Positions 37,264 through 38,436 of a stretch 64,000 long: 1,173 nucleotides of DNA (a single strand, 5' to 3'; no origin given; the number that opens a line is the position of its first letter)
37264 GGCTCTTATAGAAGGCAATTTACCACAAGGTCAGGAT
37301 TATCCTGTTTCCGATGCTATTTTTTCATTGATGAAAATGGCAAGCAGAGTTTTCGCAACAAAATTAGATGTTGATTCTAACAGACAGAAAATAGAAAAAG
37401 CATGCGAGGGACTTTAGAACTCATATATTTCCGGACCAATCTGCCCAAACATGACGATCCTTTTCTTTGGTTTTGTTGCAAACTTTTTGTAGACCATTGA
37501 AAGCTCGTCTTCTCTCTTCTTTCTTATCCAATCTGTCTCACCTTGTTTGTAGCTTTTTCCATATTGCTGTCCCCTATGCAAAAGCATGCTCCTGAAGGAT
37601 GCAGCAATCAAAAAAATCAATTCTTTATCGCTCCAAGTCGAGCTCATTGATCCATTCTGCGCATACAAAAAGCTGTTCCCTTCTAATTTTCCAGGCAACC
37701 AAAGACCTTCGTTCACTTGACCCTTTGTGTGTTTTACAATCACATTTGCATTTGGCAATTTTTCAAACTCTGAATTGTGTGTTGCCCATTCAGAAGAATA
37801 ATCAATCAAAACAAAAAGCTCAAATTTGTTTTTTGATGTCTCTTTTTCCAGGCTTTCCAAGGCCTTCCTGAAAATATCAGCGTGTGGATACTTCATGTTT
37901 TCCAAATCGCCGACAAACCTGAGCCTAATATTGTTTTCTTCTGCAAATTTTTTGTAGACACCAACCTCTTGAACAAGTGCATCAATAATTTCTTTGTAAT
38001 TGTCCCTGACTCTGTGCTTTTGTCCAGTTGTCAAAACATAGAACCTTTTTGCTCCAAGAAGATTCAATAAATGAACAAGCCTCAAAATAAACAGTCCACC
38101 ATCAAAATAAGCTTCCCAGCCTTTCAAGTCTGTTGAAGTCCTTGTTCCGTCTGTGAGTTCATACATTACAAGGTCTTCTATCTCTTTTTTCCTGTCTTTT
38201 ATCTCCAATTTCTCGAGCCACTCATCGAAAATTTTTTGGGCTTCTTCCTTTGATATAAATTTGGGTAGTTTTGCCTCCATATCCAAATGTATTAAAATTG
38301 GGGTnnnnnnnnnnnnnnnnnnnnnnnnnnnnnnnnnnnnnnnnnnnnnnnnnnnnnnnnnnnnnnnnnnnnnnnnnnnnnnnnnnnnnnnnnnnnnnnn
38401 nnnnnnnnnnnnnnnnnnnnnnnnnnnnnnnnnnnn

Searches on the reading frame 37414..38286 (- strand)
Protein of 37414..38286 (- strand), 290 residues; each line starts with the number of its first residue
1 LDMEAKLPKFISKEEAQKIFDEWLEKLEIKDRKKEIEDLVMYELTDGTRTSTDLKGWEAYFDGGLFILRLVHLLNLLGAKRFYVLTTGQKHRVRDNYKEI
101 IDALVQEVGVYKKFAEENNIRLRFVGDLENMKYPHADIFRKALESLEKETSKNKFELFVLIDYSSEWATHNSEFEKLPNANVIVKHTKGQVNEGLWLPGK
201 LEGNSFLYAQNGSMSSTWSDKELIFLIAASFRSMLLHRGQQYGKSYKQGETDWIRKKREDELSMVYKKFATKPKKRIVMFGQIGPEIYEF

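Call 56: search_protein_families(library=pfam, proteins=[window:37414-38286:-], max_evalue=0.001)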
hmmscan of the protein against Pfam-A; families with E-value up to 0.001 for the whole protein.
window:37414-38286:- (290 aa): 1 family
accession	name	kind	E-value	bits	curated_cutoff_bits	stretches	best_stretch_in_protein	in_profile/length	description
PF01255.24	Prenyltransf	-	3.5e-05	23.9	27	1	82-170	44-130/219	Putative undecaprenyl diphosphate synthase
